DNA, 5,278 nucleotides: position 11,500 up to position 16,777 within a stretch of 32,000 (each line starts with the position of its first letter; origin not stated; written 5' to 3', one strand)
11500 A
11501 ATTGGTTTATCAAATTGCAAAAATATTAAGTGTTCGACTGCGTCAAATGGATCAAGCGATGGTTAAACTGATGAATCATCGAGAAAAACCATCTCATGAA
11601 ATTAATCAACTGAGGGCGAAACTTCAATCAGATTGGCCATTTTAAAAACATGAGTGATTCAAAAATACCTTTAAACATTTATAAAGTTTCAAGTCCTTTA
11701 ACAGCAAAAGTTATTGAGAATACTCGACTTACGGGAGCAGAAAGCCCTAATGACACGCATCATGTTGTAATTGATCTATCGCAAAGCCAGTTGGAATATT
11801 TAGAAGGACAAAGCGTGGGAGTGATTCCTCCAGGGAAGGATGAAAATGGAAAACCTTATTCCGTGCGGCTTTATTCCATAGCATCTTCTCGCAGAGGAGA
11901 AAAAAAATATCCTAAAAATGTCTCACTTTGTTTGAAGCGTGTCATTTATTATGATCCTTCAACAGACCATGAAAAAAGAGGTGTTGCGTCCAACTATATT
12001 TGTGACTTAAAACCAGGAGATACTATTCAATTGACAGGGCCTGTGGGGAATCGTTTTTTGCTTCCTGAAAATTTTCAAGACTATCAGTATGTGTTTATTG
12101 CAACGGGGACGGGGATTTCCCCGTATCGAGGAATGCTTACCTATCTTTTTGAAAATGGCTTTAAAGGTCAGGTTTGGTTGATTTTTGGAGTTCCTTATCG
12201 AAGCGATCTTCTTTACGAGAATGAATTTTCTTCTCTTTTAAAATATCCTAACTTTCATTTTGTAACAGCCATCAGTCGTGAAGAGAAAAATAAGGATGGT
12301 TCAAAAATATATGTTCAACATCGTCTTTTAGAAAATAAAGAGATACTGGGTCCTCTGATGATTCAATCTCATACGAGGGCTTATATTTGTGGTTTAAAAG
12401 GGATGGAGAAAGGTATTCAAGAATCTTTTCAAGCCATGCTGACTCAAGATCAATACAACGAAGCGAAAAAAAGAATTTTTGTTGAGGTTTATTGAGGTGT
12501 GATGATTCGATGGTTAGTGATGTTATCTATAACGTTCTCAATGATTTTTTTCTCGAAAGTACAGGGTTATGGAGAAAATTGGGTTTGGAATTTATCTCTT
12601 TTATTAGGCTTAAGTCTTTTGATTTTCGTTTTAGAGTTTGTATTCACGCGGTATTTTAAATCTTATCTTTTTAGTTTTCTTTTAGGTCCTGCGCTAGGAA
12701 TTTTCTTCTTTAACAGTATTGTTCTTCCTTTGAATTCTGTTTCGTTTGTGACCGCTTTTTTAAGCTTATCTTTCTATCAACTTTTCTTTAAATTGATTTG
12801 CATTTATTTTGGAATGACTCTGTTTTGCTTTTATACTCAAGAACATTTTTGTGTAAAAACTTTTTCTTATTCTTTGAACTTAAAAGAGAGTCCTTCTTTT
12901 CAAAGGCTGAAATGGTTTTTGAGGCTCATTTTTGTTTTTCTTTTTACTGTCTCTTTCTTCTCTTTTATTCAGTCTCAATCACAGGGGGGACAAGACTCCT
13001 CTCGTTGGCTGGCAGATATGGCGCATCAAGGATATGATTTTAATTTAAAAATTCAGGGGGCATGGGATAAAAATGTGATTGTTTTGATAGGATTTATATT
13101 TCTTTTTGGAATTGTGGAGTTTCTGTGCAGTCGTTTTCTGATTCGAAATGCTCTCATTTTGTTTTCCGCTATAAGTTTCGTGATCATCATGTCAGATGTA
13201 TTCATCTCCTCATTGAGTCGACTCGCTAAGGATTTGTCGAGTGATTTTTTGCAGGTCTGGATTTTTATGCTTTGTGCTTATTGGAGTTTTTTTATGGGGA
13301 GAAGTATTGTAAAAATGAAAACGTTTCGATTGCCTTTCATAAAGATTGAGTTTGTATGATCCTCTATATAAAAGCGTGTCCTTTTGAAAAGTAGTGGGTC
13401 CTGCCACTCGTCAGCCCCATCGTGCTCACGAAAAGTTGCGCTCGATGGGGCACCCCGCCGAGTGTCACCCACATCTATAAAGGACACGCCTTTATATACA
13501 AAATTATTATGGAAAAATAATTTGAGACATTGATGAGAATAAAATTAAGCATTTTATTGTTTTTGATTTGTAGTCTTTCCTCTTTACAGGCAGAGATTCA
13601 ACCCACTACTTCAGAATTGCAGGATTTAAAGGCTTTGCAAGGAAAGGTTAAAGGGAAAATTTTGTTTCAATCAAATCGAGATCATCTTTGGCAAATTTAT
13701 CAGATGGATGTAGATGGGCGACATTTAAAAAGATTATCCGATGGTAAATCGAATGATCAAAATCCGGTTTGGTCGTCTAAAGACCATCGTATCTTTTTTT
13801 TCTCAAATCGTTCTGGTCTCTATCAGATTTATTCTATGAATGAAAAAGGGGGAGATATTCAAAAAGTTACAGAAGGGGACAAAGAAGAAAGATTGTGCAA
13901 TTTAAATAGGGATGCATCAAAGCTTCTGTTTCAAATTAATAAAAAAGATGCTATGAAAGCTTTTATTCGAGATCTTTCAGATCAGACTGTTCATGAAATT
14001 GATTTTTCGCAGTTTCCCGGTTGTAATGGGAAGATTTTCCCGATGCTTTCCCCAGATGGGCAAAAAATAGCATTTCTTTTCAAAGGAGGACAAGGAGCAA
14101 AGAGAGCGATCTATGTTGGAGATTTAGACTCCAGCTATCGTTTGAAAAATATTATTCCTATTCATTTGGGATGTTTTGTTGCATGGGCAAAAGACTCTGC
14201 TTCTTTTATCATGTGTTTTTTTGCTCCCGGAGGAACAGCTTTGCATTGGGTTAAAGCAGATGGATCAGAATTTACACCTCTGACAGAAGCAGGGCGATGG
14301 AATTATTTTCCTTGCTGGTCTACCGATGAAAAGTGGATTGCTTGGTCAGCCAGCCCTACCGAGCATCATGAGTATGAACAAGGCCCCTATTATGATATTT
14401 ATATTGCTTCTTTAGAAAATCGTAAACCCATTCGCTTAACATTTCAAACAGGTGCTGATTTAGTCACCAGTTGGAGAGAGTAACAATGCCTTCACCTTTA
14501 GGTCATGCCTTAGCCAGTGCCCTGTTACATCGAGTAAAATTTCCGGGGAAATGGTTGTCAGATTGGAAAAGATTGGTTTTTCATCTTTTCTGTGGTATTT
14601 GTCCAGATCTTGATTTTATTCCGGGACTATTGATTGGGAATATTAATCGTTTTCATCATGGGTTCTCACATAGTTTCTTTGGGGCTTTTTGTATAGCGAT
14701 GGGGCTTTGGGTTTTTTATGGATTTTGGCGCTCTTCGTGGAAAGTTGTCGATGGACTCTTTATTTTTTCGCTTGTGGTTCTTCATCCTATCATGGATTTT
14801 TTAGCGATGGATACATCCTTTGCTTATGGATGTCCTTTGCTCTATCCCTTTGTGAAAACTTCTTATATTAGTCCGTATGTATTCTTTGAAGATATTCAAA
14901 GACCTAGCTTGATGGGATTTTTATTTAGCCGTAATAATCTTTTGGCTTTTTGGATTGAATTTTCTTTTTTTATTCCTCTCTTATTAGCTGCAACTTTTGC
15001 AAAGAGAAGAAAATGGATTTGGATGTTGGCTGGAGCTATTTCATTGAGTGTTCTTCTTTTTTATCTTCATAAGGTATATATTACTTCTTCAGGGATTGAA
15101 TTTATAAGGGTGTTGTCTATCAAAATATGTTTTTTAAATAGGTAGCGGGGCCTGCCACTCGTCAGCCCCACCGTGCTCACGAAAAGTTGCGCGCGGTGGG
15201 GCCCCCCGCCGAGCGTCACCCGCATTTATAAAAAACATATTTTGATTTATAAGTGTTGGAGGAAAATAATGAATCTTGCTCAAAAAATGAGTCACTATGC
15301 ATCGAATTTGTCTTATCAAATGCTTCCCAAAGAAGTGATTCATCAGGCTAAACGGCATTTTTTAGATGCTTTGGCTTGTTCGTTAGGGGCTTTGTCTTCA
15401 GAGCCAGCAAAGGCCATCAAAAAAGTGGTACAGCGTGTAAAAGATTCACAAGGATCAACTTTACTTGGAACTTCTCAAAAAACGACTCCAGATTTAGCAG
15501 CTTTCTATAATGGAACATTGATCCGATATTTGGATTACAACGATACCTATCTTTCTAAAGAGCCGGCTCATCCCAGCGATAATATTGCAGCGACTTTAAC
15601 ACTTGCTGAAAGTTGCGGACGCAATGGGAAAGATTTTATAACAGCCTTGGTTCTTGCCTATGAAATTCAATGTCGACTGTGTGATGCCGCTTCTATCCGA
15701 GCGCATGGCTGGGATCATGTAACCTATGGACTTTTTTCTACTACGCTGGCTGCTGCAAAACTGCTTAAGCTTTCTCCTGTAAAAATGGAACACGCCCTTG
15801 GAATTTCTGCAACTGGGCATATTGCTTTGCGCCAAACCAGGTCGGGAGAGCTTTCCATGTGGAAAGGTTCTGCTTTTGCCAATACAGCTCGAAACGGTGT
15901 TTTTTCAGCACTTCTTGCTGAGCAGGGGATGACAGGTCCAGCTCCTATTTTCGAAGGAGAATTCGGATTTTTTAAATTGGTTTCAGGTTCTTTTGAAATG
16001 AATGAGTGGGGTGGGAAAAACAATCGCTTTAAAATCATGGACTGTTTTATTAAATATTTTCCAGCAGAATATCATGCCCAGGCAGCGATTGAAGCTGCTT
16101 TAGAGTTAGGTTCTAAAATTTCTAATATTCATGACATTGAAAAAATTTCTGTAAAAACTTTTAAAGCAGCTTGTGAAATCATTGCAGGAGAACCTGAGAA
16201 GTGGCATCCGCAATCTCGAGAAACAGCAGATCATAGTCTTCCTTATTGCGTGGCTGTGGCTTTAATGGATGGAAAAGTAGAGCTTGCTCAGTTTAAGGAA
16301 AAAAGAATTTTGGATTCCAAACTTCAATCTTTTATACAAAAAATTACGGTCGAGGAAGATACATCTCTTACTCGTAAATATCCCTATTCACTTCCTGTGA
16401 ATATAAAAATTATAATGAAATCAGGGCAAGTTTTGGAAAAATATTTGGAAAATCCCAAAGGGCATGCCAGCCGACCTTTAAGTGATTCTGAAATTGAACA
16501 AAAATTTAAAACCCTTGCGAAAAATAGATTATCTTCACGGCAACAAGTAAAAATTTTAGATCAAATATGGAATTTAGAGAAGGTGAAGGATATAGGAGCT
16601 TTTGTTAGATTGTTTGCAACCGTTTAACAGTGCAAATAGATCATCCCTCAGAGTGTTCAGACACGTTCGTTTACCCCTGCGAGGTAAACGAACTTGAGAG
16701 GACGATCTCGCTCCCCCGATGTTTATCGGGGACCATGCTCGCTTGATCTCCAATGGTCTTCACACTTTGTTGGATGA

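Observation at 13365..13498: GC-rich ~125-135 nt long-hairpin repeat family at gene 3' ends, with compensatory base-pair changes between copies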

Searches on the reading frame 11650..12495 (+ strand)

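Call 13: search_protein_families(library=ncbifam, proteins=[window:11650-12495:+])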
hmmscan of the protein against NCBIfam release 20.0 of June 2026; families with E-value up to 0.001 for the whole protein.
window:11650-12495:+ (281 aa): 23 families
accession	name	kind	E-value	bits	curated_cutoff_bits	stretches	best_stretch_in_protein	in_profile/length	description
NF045929.1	FNRPetHCyano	equivalog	2.6e-88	296.6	600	1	3-268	115-390/411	ferredoxin--NADP reductase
NF058510.1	bifunc_CpcD_PetH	exception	3.8e-87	292.6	635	1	4-268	112-384/405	bifunctional rod-capping linker CpcD/ferredoxin--NADP reductase PetH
TIGR03224.1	benzo_boxA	equivalog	1e-61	209.1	459.2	1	4-266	130-388/411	benzoyl-CoA 2,3-epoxidase subunit BoxA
TIGR01931.1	cysJ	equivalog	2.1e-38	132.3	668.15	2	69-266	380-570/597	assimilatory sulfite reductase (NADPH) flavoprotein subunit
NF004859.0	PRK06214.1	equivalog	1.3e-33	116.5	432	2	69-271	322-517/539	sulfite reductase subunit alpha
NF008197.0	PRK10953.1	equivalog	6.8e-26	90.7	838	2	68-258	383-566/601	NADPH-dependent assimilatory sulfite reductase flavoprotein subunit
NF040810.1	BenC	equivalog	1.8e-18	66.8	430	1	34-262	117-317/333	benzoate 1,2-dioxygenase electron transfer component BenC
TIGR01941.1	nqrF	equivalog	6.9e-16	58.1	295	1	72-257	206-385/405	NADH:ubiquinone reductase (Na(+)-transporting) subunit F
NF006220.0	PRK08345.1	subfamily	1.1e-14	54.4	395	1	109-254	79-230/294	cytochrome-c3 hydrogenase subunit gamma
NF008822.0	PRK11872.1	equivalog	2.4e-13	49.8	402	1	110-261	177-321/341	anthranilate 1,2-dioxygenase electron transfer component AntC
NF009805.0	PRK13289.1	equivalog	1.2e-12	47.5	432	1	48-263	183-380/399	NO-inducible flavohemoprotein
NF040830.1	sulfhyd_ShyC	equivalog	6.4e-12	45.2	600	1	109-201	74-165/288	NAD(P)-dependent hydrogenase/sulfhydrogenase 2 subunit gamma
NF045803.1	MethMoxFADbindMmoC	equivalog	6.6e-12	44.8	500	1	119-254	190-319/343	aromatic/alkene monooxygenase hydroxylase FAD-binding subunit MmoC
TIGR02911.1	sulfite_red_B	equivalog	5e-11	42.2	288.6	1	109-217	65-171/261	anaerobic sulfite reductase subunit AsrB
NF005963.0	PRK08051.1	equivalog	5.1e-11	42.3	230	1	113-261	74-215/233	NAD(P)H-flavin reductase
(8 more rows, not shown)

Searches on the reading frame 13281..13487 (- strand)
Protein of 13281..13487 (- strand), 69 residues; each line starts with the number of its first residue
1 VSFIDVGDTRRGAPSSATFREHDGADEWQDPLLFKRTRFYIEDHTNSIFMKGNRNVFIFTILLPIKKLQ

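Call 82: search_protein_representatives(alignment_id=A9)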
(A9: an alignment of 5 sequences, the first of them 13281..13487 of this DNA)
Query: 5 sequences, 51 profile positions. Proteins with E-value up to 0.001 (for the whole library): 5; up to 1e-10: 5; up to 1e-30: 0. The best 5 are listed.
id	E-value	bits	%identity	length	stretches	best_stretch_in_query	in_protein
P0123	2.1e-28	113.7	-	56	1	1-50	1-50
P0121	8.1e-24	99.1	-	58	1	5-50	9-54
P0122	1.2e-21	92.1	-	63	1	2-42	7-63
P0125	1.6e-12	62.9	-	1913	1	13-47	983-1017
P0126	1.2e-11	60.0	-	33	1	13-43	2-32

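Call 84: find_encoding_contigs(protein=P0125, flank=3000, max_places=3)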
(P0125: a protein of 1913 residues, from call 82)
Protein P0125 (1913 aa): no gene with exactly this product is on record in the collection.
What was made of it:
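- On RPE-like intragenic palindromes: No DNA was available for it (call 84).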

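Call 85: search_protein_families(library=pfam, proteins=[P0125], max_evalue=0.001)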
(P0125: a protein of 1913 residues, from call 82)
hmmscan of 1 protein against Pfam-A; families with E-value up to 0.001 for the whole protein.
P0125 (1913 aa): 8 families
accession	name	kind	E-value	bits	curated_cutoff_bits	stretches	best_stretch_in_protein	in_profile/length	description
PF17973.7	bMG10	-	1.5e-27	96.8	26.2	1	1769-1892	1-129/131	Bacterial Alpha-2-macroglobulin MG10 domain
PF11974.14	bMG3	-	3.4e-19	69.1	34.9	1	468-571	1-102/103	Bacterial alpha-2-macroglobulin MG3 domain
PF01835.25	MG2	-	2.3e-18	66.8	32.8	1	579-676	2-95/96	MG2 domain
PF07703.20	A2M_BRD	-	6.7e-16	59.3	22.7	1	1022-1161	8-140/140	Alpha-2-macroglobulin bait region domain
PF00207.28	A2M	-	8.9e-12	45.1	21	1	1230-1307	6-85/92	Alpha-2-macroglobulin family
PF17962.7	bMG6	-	4.8e-09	36.8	23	1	839-948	1-110/112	Bacterial macroglobulin domain 6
PF17972.7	bMG5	-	1.5e-08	35.5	26.5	1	683-825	1-119/127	Bacterial Alpha-2-macroglobulin MG5 domain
PF13205.12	Big_5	-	1.1e-06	29.7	23.6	1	39-131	6-97/105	Bacterial Ig-like domain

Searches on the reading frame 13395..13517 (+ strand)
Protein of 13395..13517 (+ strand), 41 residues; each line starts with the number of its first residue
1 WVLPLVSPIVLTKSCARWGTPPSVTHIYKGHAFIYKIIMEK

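Call 46: find_homologous_proteins(query=A5, max_evalue=10)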
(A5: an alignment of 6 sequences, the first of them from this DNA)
Query A5 (6 sequences) (41 aa, profile of the alignment): 1 proteins with E <= 10 among 742 candidates.
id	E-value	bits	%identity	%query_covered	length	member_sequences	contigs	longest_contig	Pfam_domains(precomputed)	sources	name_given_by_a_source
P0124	6.0e-14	69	76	71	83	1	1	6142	-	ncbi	-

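Call 47: find_encoding_contigs(protein=P0124, flank=10000, max_places=6)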
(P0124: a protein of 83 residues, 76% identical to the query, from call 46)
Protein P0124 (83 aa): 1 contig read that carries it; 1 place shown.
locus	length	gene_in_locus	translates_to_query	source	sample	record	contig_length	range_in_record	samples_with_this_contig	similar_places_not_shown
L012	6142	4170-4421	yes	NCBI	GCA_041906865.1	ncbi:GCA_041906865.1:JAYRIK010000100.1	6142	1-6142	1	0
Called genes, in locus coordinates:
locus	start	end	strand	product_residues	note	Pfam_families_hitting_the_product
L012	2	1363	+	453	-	?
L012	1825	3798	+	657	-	PF13520:AA_permease_2, PF00324:AA_permease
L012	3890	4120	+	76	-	PF13411:MerR_1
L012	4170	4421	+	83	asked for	-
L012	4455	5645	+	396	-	PF00072:Response_reg, PF00512:HisKA, PF02518:HATPase_c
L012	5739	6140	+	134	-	?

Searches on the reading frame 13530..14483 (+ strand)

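Call 13: search_protein_families(library=ncbifam, proteins=[window:13530-14483:+])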
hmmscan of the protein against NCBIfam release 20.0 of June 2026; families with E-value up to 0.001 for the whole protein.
window:13530-14483:+ (317 aa): 5 families
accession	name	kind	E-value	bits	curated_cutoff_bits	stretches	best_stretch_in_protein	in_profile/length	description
TIGR02800.1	propeller_TolB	equivalog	5.2e-28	98.1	343.15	2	43-153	248-358/418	Tol-Pal system beta propeller repeat protein TolB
NF053518.1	DipepPtdsDpp5Prph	equivalog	2.6e-13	49.4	900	1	54-151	42-141/655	dipeptidyl-peptidase Dpp5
NF002183.0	PRK01029.1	equivalog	5.9e-09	35.4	405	1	43-156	294-409/429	Tol-Pal system protein TolB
NF033523.0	lasso_peptidase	equivalog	2.6e-08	33.1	400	1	62-142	77-157/638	Atxe2 family lasso peptide isopeptidase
NF003124.0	PRK04043.1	equivalog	1.9e-07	30.2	428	1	43-187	246-389/419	Tol-Pal system protein TolB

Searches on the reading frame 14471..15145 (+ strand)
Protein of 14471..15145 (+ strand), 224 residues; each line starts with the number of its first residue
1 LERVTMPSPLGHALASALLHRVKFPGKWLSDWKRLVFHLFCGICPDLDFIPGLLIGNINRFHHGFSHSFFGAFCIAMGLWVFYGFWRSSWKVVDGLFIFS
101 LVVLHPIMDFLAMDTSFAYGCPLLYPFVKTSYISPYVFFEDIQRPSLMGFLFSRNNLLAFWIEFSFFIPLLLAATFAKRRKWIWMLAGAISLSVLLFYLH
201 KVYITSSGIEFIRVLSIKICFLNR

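Call 13: search_protein_families(library=ncbifam, proteins=[window:14471-15145:+])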
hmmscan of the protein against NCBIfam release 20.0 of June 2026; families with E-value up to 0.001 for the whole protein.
window:14471-15145:+ (224 aa): 0 families

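Call 14: find_encoding_contigs(protein=window:14471-15145:+, flank=10000, max_places=10)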
Protein window:14471-15145:+ (224 aa): no gene with exactly this product is on record in the collection.
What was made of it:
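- Tried and rejected: Exact look-up of the ydjM-like ORF failed, probably because a different start was called (call 14).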

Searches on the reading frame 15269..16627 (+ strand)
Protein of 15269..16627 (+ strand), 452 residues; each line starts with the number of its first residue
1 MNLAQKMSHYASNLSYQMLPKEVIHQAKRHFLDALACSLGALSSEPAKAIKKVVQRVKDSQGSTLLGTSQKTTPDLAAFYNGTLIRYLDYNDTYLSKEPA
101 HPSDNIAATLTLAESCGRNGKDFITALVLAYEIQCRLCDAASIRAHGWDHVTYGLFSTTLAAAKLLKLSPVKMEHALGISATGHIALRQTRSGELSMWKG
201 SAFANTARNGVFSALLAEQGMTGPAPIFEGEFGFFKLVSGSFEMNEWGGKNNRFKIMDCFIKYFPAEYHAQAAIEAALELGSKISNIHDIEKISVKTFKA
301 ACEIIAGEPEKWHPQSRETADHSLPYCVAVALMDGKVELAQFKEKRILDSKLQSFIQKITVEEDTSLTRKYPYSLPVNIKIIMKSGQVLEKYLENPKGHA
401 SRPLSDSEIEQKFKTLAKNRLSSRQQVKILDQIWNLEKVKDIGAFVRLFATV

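Call 13: search_protein_families(library=ncbifam, proteins=[window:15269-16627:+])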
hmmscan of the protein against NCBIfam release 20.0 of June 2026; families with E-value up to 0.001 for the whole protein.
window:15269-16627:+ (452 aa): 3 families
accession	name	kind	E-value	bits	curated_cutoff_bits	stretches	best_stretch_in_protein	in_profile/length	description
NF042438.1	PrpD_hiGCgrampos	equivalog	6.3e-62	209.8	950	1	20-444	36-478/499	2-methylcitrate dehydratase PrpD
NF006943.0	PRK09425.1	equivalog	1.1e-58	199.2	575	1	7-442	19-469/480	bifunctional 2-methylcitrate dehydratase/aconitate hydratase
TIGR02330.1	prpD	equivalog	8e-48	163.3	458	1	6-441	6-456/468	2-methylcitrate dehydratase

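Call 30: find_homologous_proteins(query=window:15269-16627:+, max_evalue=1e-100)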
Query window:15269-16627:+ (452 aa): 7055 proteins with E <= 1e-100 among 8000 candidates; the best 120 are listed.
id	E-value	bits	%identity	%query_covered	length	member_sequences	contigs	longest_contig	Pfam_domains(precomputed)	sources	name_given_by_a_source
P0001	0.0e+0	1015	100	100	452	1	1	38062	PF19305.5,PF03972.20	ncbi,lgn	-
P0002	8.5e-280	946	92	100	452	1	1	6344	PF19305.5,PF03972.20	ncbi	-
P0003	6.6e-258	874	85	99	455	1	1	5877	PF19305.5,PF03972.20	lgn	-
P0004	5.7e-205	699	70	99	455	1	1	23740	PF19305.5,PF03972.20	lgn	-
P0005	3.9e-187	641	62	99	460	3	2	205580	PF19305.5,PF03972.20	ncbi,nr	ncbi:MAG: MmgE/PrpD family protein [Chlamydiae bacterium]|nr:MmgE/PrpD family protein [Chlamydiota b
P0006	8.0e-186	636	63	100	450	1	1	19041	PF19305.5,PF03972.20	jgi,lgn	-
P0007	2.7e-185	635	63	99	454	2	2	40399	PF19305.5,PF03972.20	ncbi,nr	ncbi:MAG: MmgE/PrpD family protein [Chlamydiae bacterium]|nr:MmgE/PrpD family protein [Chlamydiota b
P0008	4.5e-183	627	61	99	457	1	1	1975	PF19305.5,PF03972.20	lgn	-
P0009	2.6e-181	621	62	99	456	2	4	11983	PF19305.5,PF03972.20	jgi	jgi:2-methylcitrate dehydratase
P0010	4.2e-181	621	61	99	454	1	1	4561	PF19305.5,PF03972.20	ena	-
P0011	1.3e-172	593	59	99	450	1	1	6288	PF19305.5,PF03972.20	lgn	-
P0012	2.3e-172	592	59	98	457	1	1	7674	PF19305.5,PF03972.20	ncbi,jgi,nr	ncbi:MAG: 2-methylcitrate dehydratase [Nitrospinae bacterium RIFCSPLOWO2_01_FULL_39_10]|nr:MAG: 2-me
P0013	8.4e-172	590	58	98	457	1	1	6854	PF19305.5,PF03972.20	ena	-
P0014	2.2e-171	589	58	97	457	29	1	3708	PF19305.5,PF03972.20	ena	-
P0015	1.1e-170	587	58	98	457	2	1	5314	PF19305.5,PF03972.20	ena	-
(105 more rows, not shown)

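Call 31: find_encoding_contigs(protein=P0001, flank=10000, max_places=4)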
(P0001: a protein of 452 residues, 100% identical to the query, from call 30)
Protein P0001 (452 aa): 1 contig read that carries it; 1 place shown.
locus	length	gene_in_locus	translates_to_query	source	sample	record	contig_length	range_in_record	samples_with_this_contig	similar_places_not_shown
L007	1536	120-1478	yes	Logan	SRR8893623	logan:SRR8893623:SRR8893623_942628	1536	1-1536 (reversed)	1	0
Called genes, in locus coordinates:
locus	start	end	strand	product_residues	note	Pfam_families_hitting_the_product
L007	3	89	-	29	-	?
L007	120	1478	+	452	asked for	PF03972:MmgE_PrpD_N, PF19305:MmgE_PrpD_C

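Call 32: find_encoding_contigs(protein=P0003, flank=10000, max_places=4)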
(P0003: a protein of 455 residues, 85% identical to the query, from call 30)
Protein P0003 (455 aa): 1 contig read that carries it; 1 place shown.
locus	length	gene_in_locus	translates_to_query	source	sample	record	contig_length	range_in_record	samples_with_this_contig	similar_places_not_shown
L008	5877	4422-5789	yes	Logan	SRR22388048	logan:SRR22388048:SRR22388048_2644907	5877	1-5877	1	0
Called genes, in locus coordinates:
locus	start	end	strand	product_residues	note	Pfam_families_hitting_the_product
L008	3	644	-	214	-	?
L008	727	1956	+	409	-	PF02812:ELFV_dehydrog_N, PF00208:ELFV_dehydrog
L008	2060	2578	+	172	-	PF00027:cNMP_binding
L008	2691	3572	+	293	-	PF00667:FAD_binding_1 (weak), PF00175:NAD_binding_1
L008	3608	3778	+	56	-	-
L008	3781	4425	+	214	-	PF04307:YdjM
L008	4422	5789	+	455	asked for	PF03972:MmgE_PrpD_N, PF19305:MmgE_PrpD_C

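Call 33: find_encoding_contigs(protein=P0004, flank=10000, max_places=4)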
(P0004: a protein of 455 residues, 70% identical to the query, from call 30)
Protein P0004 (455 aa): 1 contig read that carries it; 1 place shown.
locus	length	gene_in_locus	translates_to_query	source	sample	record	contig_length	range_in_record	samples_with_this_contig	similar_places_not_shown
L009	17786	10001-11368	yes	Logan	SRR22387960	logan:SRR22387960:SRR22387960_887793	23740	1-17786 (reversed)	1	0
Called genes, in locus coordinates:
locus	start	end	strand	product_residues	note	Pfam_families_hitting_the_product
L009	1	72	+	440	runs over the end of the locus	PF04413:Glycos_transf_N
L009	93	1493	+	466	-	PF02321:OEP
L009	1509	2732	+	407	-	PF00364:Biotin_lipoyl (faint), PF25917:BSH_RND (weak), PF25973:BSH_CzcB (faint), PF25984:BSH_YknX (faint)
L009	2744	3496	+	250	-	PF02463:SMC_N (faint), PF00005:ABC_tran, PF13304:AAA_21 (faint)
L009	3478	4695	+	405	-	PF12704:MacB_PCD, PF02687:FtsX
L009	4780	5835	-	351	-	PF07607:DUF1570 (weak)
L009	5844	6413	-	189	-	PF01661:Macro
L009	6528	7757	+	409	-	PF02812:ELFV_dehydrog_N, PF00208:ELFV_dehydrog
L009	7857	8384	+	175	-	PF00027:cNMP_binding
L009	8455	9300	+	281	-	PF00667:FAD_binding_1 (faint), PF00175:NAD_binding_1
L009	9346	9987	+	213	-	PF04307:YdjM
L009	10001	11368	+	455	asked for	PF03972:MmgE_PrpD_N, PF19305:MmgE_PrpD_C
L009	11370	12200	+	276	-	PF13714:PEP_mutase, PF00463:ICL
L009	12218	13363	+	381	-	PF00285:Citrate_synt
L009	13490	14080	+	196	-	PF02674:Colicin_V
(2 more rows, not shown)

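Call 77: find_encoding_contigs(protein=P0005, flank=10000, max_places=3)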
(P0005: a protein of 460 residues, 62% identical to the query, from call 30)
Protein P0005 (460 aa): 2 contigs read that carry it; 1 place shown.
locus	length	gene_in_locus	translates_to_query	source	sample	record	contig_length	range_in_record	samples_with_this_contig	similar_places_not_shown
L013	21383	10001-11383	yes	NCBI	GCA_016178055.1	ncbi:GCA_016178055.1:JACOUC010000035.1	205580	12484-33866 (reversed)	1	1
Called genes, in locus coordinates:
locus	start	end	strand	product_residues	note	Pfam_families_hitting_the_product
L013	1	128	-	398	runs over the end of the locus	PF10082:BBP2_2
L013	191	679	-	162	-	-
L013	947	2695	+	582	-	PF02543:Carbam_trans_N, PF16861:Carbam_trans_C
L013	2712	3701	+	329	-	PF01073:3Beta_HSD, PF01370:Epimerase, PF16363:GDP_Man_Dehyd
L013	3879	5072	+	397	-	PF13439:Glyco_transf_4 (weak), PF13579:Glyco_trans_4_4 (weak), PF00534:Glycos_transf_1, PF13692:Glyco_trans_1_4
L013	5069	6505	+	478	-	PF00953:Glycos_transf_4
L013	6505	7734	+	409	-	PF02812:ELFV_dehydrog_N, PF00208:ELFV_dehydrog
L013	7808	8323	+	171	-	PF00027:cNMP_binding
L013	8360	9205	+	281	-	PF00175:NAD_binding_1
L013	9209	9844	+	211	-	PF04307:YdjM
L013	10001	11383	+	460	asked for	PF03972:MmgE_PrpD_N, PF19305:MmgE_PrpD_C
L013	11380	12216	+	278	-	PF13714:PEP_mutase, PF00463:ICL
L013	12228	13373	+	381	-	PF00285:Citrate_synt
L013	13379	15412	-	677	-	PF09984:sCache_4 (faint), PF00672:HAMP, PF00512:HisKA, PF02518:HATPase_c, PF14501:HATPase_c_5 (weak), PF00072:Response_reg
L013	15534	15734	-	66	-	PF00313:CSD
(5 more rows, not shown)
